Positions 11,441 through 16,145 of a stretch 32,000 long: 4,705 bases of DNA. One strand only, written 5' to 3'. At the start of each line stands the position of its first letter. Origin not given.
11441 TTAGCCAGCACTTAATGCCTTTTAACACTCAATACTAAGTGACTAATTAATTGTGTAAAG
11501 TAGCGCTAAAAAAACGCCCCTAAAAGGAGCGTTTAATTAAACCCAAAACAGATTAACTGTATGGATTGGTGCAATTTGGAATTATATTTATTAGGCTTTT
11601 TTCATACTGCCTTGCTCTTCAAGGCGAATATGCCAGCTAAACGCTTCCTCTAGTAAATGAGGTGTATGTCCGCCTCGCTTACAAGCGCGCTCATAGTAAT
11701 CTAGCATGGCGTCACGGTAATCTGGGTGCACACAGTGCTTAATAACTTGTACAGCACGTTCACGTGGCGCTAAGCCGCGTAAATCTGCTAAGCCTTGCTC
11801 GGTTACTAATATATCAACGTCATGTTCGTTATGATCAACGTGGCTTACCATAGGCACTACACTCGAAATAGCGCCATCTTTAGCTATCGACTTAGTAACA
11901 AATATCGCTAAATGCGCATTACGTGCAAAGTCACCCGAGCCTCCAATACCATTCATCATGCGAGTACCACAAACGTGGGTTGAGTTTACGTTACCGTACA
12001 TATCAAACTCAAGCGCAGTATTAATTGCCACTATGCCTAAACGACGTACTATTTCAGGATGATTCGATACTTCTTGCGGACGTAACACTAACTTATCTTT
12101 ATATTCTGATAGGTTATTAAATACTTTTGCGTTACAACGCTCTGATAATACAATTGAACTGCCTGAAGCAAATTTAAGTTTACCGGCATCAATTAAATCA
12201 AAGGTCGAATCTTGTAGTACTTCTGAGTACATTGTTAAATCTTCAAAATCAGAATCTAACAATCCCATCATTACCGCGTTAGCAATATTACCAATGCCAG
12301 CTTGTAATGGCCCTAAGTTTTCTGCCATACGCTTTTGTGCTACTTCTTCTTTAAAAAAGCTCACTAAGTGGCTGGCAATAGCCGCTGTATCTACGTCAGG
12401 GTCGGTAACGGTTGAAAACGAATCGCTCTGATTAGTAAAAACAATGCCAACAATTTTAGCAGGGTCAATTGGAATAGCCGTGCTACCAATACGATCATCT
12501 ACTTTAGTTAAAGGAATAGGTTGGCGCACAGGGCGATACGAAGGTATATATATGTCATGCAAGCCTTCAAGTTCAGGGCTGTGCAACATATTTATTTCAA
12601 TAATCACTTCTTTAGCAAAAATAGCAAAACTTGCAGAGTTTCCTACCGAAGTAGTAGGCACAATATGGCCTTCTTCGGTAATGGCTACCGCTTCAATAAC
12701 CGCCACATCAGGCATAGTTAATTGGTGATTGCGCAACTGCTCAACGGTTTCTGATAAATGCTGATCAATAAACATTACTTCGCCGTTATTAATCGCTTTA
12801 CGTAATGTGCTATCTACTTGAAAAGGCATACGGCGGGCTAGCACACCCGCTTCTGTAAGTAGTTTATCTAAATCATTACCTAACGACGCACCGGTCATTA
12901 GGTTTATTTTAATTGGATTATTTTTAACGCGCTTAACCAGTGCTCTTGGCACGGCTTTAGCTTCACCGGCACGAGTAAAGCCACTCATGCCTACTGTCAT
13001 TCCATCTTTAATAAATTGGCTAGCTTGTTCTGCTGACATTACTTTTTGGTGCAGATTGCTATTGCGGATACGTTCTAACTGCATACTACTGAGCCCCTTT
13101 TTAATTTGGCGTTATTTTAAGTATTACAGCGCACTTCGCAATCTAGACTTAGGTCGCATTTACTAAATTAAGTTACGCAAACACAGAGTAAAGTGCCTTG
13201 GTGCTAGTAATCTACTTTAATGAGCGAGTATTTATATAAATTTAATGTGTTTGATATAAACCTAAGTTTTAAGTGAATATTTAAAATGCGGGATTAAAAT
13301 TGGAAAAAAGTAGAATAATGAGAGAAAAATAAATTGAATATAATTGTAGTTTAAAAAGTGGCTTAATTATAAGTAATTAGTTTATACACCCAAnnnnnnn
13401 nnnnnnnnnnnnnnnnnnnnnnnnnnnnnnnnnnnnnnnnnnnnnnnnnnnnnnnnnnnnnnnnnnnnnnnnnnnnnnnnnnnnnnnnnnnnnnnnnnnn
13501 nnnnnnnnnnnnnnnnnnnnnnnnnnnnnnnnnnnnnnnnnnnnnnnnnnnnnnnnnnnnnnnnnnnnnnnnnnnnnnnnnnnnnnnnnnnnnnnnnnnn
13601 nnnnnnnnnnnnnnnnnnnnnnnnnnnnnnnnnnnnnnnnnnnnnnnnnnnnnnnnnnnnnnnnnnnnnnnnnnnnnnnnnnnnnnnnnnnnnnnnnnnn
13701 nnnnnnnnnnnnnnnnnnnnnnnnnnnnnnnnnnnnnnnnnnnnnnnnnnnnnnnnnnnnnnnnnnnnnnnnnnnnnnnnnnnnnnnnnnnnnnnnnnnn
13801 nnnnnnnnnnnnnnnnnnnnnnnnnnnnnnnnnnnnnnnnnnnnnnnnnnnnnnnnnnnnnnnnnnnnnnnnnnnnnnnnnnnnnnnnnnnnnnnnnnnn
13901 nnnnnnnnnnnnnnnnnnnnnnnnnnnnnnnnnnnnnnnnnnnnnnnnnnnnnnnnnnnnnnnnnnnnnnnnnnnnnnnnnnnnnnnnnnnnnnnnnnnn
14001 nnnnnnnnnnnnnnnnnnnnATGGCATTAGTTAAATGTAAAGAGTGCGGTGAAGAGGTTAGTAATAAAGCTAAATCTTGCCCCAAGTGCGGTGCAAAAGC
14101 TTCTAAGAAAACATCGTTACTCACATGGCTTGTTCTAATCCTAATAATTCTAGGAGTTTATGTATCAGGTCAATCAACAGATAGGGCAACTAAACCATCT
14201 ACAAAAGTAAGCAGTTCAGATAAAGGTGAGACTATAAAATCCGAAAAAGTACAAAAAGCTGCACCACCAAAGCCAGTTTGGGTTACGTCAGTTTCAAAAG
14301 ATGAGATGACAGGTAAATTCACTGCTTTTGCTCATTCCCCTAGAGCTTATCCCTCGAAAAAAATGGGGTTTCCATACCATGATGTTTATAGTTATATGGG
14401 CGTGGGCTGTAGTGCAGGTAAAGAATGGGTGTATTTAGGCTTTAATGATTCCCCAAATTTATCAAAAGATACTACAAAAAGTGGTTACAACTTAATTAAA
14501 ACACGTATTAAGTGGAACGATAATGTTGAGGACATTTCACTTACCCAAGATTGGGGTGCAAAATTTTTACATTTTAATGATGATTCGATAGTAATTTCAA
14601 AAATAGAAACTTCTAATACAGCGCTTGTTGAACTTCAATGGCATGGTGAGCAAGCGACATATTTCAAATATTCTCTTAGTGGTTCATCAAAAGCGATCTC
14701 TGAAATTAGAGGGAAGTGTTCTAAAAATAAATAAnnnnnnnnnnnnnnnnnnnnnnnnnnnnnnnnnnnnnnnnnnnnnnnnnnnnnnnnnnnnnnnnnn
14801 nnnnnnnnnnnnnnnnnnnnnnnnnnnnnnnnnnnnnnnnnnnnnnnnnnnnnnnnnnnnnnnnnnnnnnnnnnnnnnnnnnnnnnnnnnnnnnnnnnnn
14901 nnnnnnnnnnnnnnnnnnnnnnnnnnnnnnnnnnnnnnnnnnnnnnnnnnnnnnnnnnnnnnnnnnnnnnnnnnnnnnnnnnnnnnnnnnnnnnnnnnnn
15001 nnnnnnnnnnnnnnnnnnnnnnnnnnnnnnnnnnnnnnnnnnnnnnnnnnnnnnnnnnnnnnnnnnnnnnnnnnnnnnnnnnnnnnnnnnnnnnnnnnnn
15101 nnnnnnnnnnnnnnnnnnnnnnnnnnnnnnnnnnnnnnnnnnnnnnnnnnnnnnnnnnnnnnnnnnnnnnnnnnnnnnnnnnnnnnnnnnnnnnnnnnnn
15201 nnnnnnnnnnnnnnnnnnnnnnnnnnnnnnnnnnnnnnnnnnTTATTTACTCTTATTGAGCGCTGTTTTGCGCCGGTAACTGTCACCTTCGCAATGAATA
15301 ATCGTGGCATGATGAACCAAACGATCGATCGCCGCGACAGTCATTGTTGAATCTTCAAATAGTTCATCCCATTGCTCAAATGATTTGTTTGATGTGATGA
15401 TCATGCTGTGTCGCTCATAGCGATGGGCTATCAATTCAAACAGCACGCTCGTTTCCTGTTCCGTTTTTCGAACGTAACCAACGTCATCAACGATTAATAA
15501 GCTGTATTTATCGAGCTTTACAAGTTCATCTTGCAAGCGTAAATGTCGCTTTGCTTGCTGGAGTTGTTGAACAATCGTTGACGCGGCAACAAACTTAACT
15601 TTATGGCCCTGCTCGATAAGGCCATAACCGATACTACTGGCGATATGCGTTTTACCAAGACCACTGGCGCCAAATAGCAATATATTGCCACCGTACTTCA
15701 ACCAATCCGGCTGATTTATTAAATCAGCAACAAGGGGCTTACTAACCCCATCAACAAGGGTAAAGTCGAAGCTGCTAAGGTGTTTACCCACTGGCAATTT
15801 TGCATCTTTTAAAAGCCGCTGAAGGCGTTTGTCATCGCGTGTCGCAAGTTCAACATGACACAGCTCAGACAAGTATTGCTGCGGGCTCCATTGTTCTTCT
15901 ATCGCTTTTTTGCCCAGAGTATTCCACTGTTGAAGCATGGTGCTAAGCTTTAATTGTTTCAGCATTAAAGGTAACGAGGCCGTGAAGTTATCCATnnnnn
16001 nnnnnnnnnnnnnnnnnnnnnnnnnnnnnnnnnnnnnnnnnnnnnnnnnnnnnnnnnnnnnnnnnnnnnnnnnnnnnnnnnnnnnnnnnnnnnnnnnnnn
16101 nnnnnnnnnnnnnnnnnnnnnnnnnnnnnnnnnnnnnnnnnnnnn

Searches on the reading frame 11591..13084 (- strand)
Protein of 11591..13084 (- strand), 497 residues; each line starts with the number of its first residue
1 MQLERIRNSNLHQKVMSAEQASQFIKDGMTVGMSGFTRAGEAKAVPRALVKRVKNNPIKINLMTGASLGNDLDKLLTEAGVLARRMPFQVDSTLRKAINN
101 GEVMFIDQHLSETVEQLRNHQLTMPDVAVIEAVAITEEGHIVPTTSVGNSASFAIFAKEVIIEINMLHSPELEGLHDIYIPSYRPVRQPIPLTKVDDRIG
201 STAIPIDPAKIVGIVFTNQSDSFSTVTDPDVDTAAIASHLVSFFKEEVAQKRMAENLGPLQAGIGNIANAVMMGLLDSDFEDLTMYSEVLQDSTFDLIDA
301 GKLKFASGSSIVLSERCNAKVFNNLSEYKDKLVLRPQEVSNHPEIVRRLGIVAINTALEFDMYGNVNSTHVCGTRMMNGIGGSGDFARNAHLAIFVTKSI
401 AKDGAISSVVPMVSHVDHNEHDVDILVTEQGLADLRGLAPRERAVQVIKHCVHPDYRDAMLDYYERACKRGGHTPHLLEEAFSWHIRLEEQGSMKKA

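Call 12: search_protein_families(library=pfam, proteins=[window:11591-13084:-], max_evalue=0.01)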
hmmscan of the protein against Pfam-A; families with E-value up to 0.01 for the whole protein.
window:11591-13084:- (497 aa): 5 families
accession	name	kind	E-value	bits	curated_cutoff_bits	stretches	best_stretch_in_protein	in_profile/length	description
PF13336.12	AcetylCoA_hyd_C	-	4.2e-42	144.1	23.7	1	320-463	4-153/154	Acetyl-CoA hydrolase/transferase C-terminal domain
PF02550.21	AcetylCoA_hydro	-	8.9e-32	111.1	24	1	8-215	2-197/198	Acetyl-CoA hydrolase/transferase N-terminal domain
PF04223.18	CitF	-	8.7e-09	35.3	27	1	339-433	312-403/466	Citrate lyase, alpha subunit (CitF)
PF01144.29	CoA_trans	-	3.1e-06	27.2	23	1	16-76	2-60/217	Coenzyme A transferase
PF02589.21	LUD_dom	-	0.0038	17.4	22.6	1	73-162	29-123/189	LUD domain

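Call 38: find_related_loci(query=window:11591-13084:-, collection=metagenome_contigs, flank=3000)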
Query window:11591-13084:- (497 aa) in metagenome_contigs; peptide patterns used: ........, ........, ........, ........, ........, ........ (x = any residue, [..] = any of these).
600 stretches matched a pattern (row limit reached: there are more); 553 encode a relative of the query (tblastn E <= 1e-3); the best 80 are kept; 80 distinct loci.
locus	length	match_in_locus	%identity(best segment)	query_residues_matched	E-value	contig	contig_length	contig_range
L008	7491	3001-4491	100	1-497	0e+0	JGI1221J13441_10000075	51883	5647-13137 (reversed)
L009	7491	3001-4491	92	1-497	0e+0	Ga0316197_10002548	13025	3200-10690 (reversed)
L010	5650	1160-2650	90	1-497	0e+0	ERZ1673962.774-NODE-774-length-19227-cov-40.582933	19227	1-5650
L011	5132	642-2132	90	1-497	0e+0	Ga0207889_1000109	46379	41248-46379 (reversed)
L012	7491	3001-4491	90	1-497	0e+0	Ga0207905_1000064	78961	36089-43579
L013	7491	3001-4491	90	1-497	0e+0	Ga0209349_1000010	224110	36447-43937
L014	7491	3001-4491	90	1-497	0e+0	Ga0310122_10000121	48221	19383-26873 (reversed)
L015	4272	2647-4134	87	1-496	0e+0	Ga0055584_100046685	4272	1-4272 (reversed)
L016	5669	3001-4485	82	1-495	0e+0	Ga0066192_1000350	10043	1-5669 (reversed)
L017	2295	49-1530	81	1-494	0e+0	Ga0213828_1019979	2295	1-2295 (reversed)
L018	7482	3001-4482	81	1-494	0e+0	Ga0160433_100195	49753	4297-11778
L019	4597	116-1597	81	1-494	0e+0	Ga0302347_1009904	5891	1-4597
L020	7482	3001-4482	80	1-494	0e+0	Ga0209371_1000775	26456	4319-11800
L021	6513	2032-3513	80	1-494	0e+0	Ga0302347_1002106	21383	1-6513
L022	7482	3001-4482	80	1-494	0e+0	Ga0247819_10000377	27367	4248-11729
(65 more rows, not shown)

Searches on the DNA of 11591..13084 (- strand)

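Call 42: search_rna_families(source=L008, start=2400, end=2900, threshold=gathering)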
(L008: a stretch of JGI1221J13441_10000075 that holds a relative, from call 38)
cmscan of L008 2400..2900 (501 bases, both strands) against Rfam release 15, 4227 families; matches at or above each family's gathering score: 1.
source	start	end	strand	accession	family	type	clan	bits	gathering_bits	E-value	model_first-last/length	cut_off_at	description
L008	2577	2673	+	RF00169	Bacteria_small_SRP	Gene;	CL00003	73.5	40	1.4e-16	1-97/97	no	Bacterial small signal recognition particle RNA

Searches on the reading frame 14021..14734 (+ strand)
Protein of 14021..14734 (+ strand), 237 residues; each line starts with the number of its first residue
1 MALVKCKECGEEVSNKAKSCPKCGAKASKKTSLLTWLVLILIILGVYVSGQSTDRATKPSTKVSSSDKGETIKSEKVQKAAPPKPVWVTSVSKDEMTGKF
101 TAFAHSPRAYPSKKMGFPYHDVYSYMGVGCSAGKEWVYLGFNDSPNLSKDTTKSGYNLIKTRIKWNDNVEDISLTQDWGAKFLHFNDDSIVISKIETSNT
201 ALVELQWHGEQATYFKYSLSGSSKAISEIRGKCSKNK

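Call 12: search_protein_families(library=pfam, proteins=[window:14021-14734:+], max_evalue=0.01)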
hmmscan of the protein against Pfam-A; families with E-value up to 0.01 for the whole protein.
window:14021-14734:+ (237 aa): 3 families
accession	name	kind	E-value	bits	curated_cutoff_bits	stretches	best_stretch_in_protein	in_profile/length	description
PF13240.11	Zn_Ribbon_1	-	1e-05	25.6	25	1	5-26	1-22/23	zinc-ribbon domain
PF12773.13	DZR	-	0.00073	20.1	27.3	1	6-26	1-21/45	Double zinc ribbon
PF13248.11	Zn_ribbon_3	-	0.00075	19.3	27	1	4-26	3-25/26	zinc-ribbon domain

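Call 44: search_protein_families(library=padloc, proteins=[window:14021-14734:+], max_evalue=0.001)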
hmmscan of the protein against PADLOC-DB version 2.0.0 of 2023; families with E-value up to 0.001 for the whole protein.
window:14021-14734:+ (237 aa): 0 families

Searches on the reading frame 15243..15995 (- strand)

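Call 12: search_protein_families(library=pfam, proteins=[window:15243-15995:-], max_evalue=0.01)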
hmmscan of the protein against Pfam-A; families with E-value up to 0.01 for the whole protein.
window:15243-15995:- (250 aa): 7 families
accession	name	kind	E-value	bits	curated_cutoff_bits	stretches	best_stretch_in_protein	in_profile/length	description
PF01695.23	IstB_IS21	-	2.9e-67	227.1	24.1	1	12-245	3-235/238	IstB-like ATP binding protein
PF00308.24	Bac_DnaA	-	2.7e-11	44.4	23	1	104-211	36-146/162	Bacterial DnaA ATPAse domain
PF20720.3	nSTAND3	-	0.00046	20.3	27.2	1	100-153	15-62/155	Novel STAND NTPase 3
PF00004.35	AAA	-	0.0014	19.5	21.2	1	105-203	1-109/131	ATPase family associated with various cellular activities (AAA)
PF13481.12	AAA_25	-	0.0052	16.9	27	0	87-133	20-63/195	AAA domain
PF05729.18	NACHT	-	0.0054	17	26.7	0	137-218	54-145/167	NACHT domain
PF13191.12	AAA_16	-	0.0066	17.4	32.6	0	102-177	24-107/167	AAA ATPase domain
